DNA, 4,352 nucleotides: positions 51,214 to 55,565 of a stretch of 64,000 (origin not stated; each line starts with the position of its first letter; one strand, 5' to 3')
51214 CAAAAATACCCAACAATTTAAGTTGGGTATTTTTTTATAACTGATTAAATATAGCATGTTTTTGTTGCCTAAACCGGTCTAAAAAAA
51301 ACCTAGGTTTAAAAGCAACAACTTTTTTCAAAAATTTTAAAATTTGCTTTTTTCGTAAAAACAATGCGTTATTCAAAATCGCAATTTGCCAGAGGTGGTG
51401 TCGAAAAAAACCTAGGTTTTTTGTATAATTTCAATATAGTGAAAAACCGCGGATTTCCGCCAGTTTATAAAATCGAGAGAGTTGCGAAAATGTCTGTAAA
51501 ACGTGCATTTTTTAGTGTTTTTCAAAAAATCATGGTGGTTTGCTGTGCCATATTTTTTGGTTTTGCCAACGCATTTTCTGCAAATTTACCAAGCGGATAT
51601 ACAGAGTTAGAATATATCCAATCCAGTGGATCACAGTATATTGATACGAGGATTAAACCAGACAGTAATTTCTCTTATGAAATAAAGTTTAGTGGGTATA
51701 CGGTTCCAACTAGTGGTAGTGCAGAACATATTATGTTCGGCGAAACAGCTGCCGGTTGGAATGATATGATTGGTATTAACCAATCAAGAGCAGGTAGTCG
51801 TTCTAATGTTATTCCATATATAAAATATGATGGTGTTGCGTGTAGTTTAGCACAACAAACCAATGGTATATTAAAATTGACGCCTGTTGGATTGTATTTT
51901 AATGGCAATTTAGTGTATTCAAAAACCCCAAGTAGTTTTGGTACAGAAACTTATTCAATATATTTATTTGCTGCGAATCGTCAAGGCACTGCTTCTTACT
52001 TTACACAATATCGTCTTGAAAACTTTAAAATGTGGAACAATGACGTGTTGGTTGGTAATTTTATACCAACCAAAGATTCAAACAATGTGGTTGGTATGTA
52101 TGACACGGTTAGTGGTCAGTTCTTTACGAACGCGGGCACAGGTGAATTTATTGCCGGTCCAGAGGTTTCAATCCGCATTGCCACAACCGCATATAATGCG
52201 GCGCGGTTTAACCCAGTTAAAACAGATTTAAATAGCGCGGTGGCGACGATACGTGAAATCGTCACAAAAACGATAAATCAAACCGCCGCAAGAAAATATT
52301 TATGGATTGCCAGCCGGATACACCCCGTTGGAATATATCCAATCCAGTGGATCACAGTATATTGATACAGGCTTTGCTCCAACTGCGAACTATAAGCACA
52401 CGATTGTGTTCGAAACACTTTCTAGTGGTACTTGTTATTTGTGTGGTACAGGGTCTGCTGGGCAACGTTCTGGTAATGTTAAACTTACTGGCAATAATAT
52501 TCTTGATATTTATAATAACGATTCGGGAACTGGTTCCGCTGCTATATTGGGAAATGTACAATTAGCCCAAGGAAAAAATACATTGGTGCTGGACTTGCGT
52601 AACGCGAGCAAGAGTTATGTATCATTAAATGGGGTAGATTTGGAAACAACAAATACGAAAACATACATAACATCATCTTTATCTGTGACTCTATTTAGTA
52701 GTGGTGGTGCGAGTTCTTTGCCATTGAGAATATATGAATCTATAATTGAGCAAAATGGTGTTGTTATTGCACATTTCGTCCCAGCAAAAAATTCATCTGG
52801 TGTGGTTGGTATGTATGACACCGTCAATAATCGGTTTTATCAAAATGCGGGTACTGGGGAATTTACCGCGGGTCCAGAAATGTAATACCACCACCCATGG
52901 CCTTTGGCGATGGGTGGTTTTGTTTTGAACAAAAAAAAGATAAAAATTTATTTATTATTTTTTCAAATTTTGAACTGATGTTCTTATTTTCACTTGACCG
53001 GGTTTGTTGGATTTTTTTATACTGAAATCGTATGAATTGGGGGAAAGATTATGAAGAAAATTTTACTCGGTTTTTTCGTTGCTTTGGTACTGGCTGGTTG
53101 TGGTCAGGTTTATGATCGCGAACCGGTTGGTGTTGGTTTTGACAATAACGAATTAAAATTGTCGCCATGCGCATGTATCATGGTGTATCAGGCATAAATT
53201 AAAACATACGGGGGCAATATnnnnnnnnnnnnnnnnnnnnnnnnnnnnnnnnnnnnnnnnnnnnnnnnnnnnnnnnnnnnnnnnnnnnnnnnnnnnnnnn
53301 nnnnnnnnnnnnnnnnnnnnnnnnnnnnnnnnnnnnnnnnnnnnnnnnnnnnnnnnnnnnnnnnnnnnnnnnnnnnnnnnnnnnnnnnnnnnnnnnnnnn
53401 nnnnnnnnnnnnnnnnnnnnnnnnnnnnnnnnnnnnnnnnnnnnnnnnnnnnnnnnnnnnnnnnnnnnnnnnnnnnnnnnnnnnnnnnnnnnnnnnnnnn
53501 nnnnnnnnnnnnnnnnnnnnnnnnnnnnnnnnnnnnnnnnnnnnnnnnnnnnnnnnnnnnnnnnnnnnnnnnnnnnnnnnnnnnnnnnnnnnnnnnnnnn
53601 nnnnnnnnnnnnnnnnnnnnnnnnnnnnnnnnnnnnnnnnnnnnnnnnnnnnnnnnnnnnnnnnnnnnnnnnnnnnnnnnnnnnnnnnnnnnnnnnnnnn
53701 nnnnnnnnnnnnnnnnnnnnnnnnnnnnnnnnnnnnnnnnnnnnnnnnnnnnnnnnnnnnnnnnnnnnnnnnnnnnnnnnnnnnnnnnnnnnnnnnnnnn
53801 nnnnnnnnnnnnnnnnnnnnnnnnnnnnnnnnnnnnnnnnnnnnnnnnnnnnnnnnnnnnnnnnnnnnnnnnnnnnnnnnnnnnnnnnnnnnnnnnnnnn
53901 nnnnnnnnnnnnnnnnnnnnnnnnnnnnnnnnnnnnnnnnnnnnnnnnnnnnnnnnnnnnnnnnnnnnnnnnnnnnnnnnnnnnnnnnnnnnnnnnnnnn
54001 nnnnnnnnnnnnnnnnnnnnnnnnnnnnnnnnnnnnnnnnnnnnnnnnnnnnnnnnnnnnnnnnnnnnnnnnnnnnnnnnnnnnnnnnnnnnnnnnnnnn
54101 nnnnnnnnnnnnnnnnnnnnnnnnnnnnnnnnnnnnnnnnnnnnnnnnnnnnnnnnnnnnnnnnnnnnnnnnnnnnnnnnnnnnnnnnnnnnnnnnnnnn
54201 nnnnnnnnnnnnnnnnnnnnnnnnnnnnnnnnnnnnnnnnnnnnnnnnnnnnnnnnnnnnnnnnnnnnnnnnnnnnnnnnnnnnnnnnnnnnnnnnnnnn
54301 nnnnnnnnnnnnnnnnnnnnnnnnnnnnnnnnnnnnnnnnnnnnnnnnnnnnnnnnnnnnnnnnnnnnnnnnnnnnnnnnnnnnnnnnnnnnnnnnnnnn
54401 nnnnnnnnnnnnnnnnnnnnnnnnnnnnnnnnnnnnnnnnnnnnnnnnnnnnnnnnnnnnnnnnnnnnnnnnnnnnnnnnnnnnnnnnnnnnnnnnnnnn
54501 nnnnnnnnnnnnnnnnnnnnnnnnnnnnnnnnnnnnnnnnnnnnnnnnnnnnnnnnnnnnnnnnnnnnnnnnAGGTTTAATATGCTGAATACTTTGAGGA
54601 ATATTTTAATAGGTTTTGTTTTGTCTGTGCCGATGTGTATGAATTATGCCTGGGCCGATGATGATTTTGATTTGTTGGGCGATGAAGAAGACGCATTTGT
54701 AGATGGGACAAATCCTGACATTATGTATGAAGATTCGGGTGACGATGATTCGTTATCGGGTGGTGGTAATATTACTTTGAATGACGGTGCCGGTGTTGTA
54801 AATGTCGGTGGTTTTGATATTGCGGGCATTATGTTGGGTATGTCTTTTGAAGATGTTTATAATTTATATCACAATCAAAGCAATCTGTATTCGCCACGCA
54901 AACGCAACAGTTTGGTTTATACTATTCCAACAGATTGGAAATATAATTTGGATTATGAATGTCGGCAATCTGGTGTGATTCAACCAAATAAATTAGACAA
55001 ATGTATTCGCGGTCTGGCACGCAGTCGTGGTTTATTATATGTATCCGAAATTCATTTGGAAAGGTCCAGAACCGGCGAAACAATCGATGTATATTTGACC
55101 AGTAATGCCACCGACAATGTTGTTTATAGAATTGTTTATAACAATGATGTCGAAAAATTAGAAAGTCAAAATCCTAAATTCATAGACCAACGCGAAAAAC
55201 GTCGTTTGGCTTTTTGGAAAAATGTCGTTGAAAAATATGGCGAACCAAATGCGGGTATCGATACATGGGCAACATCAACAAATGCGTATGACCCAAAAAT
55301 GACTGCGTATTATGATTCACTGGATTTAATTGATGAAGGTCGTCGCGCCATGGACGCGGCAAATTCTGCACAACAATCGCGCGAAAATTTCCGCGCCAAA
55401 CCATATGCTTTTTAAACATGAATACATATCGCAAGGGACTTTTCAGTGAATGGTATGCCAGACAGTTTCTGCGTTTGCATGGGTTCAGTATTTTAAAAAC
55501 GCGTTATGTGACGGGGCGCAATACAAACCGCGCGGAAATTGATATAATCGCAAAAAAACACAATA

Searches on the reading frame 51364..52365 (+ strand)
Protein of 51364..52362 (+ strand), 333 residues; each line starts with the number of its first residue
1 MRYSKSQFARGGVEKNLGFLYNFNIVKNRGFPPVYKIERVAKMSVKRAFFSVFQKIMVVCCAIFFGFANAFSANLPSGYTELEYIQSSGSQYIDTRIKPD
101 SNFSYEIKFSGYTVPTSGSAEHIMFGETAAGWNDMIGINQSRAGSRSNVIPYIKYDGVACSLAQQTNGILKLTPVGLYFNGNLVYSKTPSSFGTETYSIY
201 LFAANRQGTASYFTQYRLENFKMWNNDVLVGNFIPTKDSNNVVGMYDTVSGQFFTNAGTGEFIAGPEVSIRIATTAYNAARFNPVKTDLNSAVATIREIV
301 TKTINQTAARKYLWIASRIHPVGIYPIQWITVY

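Call 6: search_protein_families(library=pfam, proteins=[window:51490-52365:+], max_evalue=0.01)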
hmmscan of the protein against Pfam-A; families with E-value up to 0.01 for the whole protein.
window:51490-52365:+ (291 aa): 0 families

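Call 7: search_protein_families(library=phrogs, proteins=[window:51490-52365:+], max_evalue=0.01)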
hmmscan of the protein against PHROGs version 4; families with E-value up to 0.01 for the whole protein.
window:51490-52365:+ (291 aa): 0 families

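Call 11: list_cluster_members(proteins=[window:51364-52362:+, window:51490-52362:+, window:52307-52882:+, window:33697-34602:+, window:47522-48325:-, window:59296-60189:+])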
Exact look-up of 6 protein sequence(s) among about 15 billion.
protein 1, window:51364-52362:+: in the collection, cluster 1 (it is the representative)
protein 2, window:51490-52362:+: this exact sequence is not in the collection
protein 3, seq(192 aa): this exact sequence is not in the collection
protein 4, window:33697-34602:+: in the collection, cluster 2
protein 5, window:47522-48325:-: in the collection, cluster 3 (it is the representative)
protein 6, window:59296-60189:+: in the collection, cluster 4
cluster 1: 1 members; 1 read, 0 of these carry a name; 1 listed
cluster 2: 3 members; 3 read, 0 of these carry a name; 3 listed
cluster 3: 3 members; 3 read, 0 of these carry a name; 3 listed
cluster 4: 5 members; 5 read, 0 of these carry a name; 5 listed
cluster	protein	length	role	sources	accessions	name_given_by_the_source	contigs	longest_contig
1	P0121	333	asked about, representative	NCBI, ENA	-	-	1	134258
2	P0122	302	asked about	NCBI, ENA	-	-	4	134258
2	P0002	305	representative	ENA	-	-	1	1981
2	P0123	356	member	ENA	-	-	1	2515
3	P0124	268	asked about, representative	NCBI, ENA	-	-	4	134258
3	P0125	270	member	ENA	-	-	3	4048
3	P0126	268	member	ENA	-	-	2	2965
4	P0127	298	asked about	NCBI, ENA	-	-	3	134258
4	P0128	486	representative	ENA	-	-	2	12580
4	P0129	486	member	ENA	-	-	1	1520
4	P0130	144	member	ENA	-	-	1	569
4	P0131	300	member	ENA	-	-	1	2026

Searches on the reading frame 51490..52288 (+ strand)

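Call 49: search_protein_families(library=ncbifam, proteins=[window:51490-52288:+], max_evalue=1)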
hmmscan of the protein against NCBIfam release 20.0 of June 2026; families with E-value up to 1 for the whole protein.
window:51490-52288:+ (266 aa): 0 families

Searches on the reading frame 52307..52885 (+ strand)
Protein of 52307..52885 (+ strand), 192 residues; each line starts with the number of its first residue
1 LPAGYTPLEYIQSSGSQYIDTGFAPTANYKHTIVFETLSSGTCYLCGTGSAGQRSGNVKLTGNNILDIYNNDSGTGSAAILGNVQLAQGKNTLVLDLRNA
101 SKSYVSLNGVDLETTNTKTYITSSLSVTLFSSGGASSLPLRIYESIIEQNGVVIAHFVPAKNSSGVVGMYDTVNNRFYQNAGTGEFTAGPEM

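Call 6: search_protein_families(library=pfam, proteins=[window:52307-52885:+], max_evalue=0.01)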
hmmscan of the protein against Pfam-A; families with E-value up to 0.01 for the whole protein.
window:52307-52885:+ (192 aa): 0 families

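Call 7: search_protein_families(library=phrogs, proteins=[window:52307-52885:+], max_evalue=0.01)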
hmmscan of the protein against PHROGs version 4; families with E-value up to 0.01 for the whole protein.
window:52307-52885:+ (192 aa): 0 families

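Call 49: search_protein_families(library=ncbifam, proteins=[window:52307-52882:+], max_evalue=1)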
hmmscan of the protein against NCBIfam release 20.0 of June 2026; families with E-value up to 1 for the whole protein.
window:52307-52882:+ (192 aa): 1 family
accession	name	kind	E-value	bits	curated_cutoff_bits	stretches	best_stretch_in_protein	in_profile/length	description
NF007398.0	PRK09926.1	equivalog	0.03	13.9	285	1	84-132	164-211/246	fimbrial chaperone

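Call 60: search_protein_representatives(protein=window:52307-52882:+)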
Query: 192 residues. Proteins with E-value up to 0.001 (for the whole library): 14627; up to 1e-10: 5057; up to 1e-30: 524. The best 150 are listed.
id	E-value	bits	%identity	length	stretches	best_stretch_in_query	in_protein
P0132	1.1e-85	302.5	31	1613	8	1-189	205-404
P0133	2.7e-81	288.2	32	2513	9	2-191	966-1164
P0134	9.2e-79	280.0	31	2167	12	1-189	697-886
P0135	3.8e-76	271.4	33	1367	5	3-190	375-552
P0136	2.9e-73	262.1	33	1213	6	2-189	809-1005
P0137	2.2e-72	259.2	33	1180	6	1-191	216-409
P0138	1.9e-68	246.4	35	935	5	1-191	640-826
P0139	1.9e-68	246.4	34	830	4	1-190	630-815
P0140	6.0e-68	244.7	31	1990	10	7-191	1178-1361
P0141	9.4e-68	244.1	40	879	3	1-192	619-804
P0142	9.4e-67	240.8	33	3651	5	3-190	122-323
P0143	4.6e-66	238.6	37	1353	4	1-190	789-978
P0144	1.9e-63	230.1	33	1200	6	1-187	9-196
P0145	8.8e-63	227.9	34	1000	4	1-189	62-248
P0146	4.3e-62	225.7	33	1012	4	1-190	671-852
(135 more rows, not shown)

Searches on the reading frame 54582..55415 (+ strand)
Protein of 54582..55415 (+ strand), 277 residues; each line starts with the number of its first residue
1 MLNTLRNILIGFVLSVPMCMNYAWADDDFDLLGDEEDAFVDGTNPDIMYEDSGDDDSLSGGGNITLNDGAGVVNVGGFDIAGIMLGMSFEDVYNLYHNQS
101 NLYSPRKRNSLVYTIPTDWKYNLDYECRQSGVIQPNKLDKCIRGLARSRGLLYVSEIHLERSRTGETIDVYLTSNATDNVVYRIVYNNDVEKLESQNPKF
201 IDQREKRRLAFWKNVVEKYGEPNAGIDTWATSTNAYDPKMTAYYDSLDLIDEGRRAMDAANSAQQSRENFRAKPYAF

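Call 6: search_protein_families(library=pfam, proteins=[window:54582-55415:+], max_evalue=0.01)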
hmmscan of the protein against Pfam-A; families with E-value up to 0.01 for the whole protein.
window:54582-55415:+ (277 aa): 0 families

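Call 25: find_encoding_contigs(protein=window:54582-55412:+, flank=5000, max_places=8)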
Protein window:54582-55412:+ (277 aa): 11 contigs read that carry it; 8 places shown.
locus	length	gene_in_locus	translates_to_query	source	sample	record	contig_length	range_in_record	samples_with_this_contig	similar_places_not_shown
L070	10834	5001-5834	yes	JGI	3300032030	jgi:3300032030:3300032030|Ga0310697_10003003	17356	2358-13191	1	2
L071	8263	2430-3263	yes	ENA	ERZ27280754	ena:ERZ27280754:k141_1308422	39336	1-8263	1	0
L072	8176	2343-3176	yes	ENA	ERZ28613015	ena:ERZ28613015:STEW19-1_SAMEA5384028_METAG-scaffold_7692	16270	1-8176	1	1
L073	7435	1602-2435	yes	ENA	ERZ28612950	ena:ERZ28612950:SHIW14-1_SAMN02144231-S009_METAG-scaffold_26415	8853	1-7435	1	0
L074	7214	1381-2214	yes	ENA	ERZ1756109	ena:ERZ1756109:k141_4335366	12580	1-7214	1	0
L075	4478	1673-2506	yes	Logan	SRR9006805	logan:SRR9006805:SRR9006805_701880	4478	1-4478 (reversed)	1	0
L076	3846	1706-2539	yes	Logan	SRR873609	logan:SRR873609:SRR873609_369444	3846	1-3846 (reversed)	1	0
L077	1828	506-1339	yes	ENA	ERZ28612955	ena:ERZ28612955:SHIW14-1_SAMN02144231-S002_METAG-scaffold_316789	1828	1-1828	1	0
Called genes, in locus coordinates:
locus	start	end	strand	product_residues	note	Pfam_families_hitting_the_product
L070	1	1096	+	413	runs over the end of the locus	PF00871:Acetate_kinase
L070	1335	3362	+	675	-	-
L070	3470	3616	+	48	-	-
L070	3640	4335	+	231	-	-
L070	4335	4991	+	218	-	-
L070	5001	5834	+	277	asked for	-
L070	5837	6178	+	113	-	PF08378:NERD (faint), PF02021:UPF0102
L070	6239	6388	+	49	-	PF13978:DUF4223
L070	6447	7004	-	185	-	PF01025:GrpE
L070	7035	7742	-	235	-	PF00121:TIM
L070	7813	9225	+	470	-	PF13623:SurA_N_2, PF13624:SurA_N_3, PF00639:Rotamase (faint), PF13145:Rotamase_2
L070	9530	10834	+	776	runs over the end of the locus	-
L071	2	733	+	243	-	?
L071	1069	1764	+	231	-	-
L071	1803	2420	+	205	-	-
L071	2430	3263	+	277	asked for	-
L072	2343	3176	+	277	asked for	-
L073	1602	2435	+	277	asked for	-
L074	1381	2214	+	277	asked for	-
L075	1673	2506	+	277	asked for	-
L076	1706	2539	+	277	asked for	-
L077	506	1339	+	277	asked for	-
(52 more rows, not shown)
